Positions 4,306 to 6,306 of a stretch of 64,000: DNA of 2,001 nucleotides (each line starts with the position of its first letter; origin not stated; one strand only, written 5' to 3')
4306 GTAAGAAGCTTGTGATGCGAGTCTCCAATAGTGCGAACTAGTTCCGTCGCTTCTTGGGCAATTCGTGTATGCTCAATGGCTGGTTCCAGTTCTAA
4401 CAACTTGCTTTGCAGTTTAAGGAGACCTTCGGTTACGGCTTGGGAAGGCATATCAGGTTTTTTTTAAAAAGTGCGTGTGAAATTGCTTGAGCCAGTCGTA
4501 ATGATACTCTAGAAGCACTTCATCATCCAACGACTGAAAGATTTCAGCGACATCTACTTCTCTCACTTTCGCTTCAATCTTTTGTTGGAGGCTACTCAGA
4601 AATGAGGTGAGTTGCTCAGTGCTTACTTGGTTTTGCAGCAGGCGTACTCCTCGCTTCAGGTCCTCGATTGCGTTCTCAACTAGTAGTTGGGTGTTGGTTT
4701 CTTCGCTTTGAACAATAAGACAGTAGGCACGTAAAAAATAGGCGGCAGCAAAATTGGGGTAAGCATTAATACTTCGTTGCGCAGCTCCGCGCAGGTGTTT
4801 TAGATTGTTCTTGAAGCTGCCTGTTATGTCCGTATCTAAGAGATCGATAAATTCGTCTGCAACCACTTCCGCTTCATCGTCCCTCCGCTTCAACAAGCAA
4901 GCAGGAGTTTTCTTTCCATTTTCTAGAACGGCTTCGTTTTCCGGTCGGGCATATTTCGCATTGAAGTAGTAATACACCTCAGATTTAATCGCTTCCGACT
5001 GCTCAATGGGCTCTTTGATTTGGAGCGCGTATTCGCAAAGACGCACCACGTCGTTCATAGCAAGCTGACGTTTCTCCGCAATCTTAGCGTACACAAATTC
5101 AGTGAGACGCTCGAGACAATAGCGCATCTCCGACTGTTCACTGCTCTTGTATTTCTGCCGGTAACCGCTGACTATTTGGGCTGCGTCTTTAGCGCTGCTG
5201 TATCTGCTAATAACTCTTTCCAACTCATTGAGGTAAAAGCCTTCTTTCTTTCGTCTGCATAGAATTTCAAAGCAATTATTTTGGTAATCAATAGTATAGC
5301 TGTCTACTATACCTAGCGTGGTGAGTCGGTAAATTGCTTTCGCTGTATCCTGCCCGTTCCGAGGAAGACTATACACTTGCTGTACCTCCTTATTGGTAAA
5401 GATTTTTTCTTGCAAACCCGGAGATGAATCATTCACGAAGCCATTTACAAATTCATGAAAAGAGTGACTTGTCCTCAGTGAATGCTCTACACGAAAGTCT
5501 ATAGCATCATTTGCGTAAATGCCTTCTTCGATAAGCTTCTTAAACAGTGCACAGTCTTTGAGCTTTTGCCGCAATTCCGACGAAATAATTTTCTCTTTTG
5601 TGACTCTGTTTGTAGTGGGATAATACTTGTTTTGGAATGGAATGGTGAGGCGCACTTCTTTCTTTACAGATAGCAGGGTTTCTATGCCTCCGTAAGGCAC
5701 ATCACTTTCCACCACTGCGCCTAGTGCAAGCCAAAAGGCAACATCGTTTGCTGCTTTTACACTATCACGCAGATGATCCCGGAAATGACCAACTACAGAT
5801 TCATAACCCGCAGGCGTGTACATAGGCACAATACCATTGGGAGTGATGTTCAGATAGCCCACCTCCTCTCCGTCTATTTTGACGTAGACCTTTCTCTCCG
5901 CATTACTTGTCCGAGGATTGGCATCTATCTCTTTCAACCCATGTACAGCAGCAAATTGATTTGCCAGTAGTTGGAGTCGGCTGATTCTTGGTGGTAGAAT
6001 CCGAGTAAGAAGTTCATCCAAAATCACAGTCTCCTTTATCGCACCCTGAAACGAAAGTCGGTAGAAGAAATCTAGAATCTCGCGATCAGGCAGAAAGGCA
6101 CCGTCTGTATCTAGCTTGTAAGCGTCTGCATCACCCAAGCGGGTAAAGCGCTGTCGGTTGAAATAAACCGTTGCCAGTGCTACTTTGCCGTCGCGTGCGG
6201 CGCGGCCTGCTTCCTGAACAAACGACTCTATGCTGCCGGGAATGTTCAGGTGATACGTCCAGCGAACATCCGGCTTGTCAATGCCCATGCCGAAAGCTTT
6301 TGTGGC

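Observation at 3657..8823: DUF559-nuclease/RecQ-like 1456-aa protein translationally coupled to a tail-anchored coiled-coil protein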

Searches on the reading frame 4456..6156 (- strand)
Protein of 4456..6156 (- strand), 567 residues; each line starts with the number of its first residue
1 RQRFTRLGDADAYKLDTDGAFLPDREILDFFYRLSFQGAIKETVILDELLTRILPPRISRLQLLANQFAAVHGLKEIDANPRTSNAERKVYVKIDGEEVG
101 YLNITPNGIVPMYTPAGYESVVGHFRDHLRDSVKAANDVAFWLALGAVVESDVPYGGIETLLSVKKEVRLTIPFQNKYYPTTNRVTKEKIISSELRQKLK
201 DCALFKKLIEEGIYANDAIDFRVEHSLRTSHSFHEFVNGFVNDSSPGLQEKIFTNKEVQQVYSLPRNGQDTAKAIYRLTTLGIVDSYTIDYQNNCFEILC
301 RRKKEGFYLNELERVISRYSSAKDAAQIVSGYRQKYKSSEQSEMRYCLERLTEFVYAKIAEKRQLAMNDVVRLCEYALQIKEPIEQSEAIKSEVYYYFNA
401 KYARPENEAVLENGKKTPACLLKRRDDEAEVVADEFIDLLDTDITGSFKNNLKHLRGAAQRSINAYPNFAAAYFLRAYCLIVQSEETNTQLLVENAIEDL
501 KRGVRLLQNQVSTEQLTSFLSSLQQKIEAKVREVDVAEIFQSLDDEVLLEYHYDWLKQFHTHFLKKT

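Call 8: search_protein_families(library=pfam, proteins=[window:4456-6156:-], max_evalue=10)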
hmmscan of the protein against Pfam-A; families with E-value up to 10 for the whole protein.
seq(567 aa): 1 family
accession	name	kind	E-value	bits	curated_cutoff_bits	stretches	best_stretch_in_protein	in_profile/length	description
PF13431.12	TPR_17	-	0.06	14.1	24.4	1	459-481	2-24/34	Tetratricopeptide repeat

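Call 51: predict_structure(alignment_id=A4)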
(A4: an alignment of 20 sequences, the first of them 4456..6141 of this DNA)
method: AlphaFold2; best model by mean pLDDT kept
length: 562 residues; sequences in the alignment: 20
mean_pLDDT: 79.0   pTM: 0.67
mean pLDDT of the five models: 79.0, 78.3, 77.8, 77.4, 75.3
residues with pLDDT >= 90: 129; 70-90: 314; 50-70: 89; < 50: 30
segments of 3 or more residues with pLDDT < 50: 1-18, 78-81, 142-148
pLDDT, mean of each block of 10 residues (from residue 1): 33 46 62 82 84 70 77 61 71 80 72 82 78 67 48 87 87 77 77 87 84 80 78 70 81 88 91 94 82 93 94 87 93 92 92 77 71 81 70 62 69 82 90 76 83 90 94 92 82 91 86 91 90 84 69 69 48
secondary structure, 60 per line:
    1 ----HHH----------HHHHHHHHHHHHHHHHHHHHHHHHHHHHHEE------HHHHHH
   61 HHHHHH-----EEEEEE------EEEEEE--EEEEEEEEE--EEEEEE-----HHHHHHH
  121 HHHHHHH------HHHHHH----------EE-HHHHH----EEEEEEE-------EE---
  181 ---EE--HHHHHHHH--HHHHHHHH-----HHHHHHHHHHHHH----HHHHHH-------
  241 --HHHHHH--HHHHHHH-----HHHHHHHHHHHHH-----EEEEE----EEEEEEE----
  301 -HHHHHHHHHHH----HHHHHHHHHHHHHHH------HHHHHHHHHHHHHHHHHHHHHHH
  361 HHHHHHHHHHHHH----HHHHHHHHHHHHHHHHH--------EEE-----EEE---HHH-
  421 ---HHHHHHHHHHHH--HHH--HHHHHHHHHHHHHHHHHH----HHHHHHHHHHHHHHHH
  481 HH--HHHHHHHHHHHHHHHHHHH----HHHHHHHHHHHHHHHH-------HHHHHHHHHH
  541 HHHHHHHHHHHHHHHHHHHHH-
elements in order: H18-46 H55-66 E72-77 E84-89 E92-100 E103-108 H114-127 H134-139 H153-157 E162-168 H188-195 H198-205 H211-223 H228-233 H243-248 H251-257 H263-275 E281-285 E290-296 H302-312 H317-331 H338-373 H378-394 E403-405 E411-413 H424-435 H443-460 H465-482 H485-503 H508-523 H531-561

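Call 54: fold_search(model_id=the predicted structure, library=pdb)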
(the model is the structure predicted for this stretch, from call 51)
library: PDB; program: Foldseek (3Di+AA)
matches with E <= 10: 646; with E <= 0.001: 0
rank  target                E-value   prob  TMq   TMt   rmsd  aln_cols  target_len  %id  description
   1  5h7c_C                3.1e-02  0.41  0.11  0.14  18.6       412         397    9  Crystal structure of a repeat protein with two Protein A-DHR14 repeat modules (released 2017-06-28)
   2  8clk_D                1.3e-01  0.25  0.12  0.14  19.6       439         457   11  TFIIIC TauA complex (released 2023-06-21)
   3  5h78_A                2.0e-01  0.69  0.14  0.29  17.5       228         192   13  Crystal structure of the PKA-DHR14 fusion protein (released 2017-06-28)
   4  7zub_C                2.9e-01  0.35  0.11  0.18  16.0       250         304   12  Cryo-EM structure of the indirubin-bound Hsp90-XAP2-AHR complex (released 2022-11-23)
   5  8pv4_CR               3.1e-01  0.14  0.12  0.15  20.2       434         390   14  Chaetomium thermophilum pre-60S State 2 - pre-5S rotation with Rix1 complex - composite structure (released 2023-11-15)
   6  4bsn                  3.4e-01  0.11  0.13  0.11  22.0       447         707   11  Crystal structure of the Nuclear Export Receptor CRM1 (exportin-1) lacking the C-terminal helical extension at 4.1A (released 2013-07-31)
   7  5tqb_B                4.1e-01  0.23  0.15  0.23  21.9       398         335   12  Crystal structure of assembly chaperone of ribosomal protein L4 (Acl4) in complex with ribosomal protein L4 (RpL4) (released 2017-02-15)
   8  4gts_A                4.1e-01  0.20  0.11  0.17  18.9       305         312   14  Engineered RabGGTase in complex with BMS analogue 16 (released 2012-10-24)
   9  3owa_D                4.1e-01  0.08  0.08  0.08  24.8       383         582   13  Crystal Structure of Acyl-CoA Dehydrogenase complexed with FAD from Bacillus anthracis (released 2010-10-13)
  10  5omp                  4.3e-01  0.30  0.10  0.13  16.6       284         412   10  Human FKBP5 protein (released 2017-11-08)
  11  2v7d_B                4.3e-01  0.28  0.13  0.25  16.5       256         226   14  14-3-3 protein zeta in complex with Thr758 phosphorylated integrin beta2 peptide (released 2008-06-24)
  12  5efr                  4.3e-01  0.21  0.13  0.17  25.1       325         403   11  Crystal Structure of a BamA-BamD fusion (released 2016-01-27)
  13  7a6y_B                4.5e-01  0.41  0.16  0.33  13.5       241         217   12  Structure of 14-3-3 gamma in complex with DAPK2 peptide stabilized by FC-A (released 2021-08-25)
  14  6ait_C                4.9e-01  0.10  0.12  0.15  25.1       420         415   11  Crystal structure of E. coli BepA (released 2018-12-26)
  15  7mwq_A                5.2e-01  0.21  0.12  0.25  20.1       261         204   12  Structure of De Novo designed beta sheet heterodimer LHD29A53/B53 (released 2022-01-19)
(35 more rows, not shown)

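Call 79: search_protein_representatives(alignment_id=A4)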
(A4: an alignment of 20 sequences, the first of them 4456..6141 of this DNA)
Query: 20 sequences, 569 profile positions. Proteins with E-value up to 0.001 (for the whole library): 956; up to 1e-10: 621; up to 1e-30: 362. The best 150 are listed.
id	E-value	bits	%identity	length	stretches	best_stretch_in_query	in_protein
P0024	2.6e-267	904.5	-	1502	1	3-568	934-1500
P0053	2.1e-223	759.6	-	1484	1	3-566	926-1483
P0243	2.1e-216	736.4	-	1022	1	3-567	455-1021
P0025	2.3e-213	726.5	-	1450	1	4-568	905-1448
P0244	1.8e-202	690.5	-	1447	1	4-567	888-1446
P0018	1.3e-199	681.0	-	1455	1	3-567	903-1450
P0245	1.1e-198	678.0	-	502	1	64-567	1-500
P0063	2.3e-191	653.8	-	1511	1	6-564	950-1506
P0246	8.4e-191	651.9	-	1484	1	4-566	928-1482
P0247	4.0e-186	636.5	-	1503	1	9-567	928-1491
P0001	4.4e-173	593.5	-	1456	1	3-568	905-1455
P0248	1.4e-172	591.8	-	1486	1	5-566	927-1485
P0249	5.8e-171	586.4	-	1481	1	6-567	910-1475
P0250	9.4e-171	585.7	-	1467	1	6-568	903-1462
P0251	1.4e-166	572.0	-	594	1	5-566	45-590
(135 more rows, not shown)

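Call 81: search_dna_similar(query=window:4456-6141:-, collection=plasmids, mode=protein, max_rows=15)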
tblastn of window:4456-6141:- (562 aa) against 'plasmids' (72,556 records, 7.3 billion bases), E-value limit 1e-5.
Records with a match: 2; places in all: 2; records where one place covers at least 80% of the query: 0.
Best place of each record, by identity: <60% 2.
By first word of the organism name: Haliscomenobacter 1; Salinibacter 1.
By predicted mobility (MOB-suite, as given by PLSDB): non-mobilizable 2.
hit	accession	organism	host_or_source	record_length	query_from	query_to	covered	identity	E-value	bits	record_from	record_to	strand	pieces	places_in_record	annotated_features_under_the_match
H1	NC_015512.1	Haliscomenobacter hydrossis DSM 1100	activated sludge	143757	148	554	72%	26.0%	5e-24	114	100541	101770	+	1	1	DEAD/DEAH box helicase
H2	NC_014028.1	Salinibacter ruber M8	-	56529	225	554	59%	23.8%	5e-13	80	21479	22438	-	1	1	DEAD/DEAH box helicase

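Call 82: get_annotated_region(hit=H1, flank=9000)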
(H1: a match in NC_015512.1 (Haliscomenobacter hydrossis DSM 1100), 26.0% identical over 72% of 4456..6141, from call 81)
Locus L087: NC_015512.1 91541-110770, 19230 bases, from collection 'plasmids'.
description: Haliscomenobacter hydrossis DSM 1100 plasmid pHALHY02, complete sequence
organism: Haliscomenobacter hydrossis DSM 1100 (NCBI taxid 760192)
taxonomy: Bacteria; Bacteroidota; Saprospiria; Saprospirales; Haliscomenobacteraceae; Haliscomenobacter; Haliscomenobacter hydrossis; Haliscomenobacter hydrossis DSM 1100
host: -; source: activated sludge; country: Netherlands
typing (MOB-suite, as given by PLSDB): non-mobilizable; replicon rep_cluster_1690
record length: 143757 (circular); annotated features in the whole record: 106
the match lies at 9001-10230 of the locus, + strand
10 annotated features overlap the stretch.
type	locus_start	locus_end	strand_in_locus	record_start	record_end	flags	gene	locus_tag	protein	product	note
CDS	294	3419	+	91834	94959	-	-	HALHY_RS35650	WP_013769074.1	tetratricopeptide repeat protein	-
CDS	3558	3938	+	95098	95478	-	-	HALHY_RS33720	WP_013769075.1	hypothetical protein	-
CDS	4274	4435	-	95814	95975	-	-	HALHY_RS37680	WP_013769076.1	hypothetical protein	-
CDS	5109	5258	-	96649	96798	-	-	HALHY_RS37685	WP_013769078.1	hypothetical protein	-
CDS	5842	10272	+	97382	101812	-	-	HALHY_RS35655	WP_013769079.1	DEAD/DEAH box helicase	-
CDS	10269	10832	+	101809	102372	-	-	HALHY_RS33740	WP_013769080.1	hypothetical protein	-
CDS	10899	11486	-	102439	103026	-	-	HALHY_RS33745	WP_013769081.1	hypothetical protein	-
CDS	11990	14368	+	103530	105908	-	-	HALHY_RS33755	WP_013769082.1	hypothetical protein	-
CDS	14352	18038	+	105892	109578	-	-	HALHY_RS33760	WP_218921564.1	helicase-related protein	-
CDS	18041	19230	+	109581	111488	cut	-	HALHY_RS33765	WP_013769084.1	DUF1998 domain-containing protein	-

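Call 83: search_dna_similar(query=window:4456-6141:-, collection=phages, mode=protein, max_rows=10)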
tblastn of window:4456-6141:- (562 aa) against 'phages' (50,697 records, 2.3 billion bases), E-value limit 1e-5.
No match.
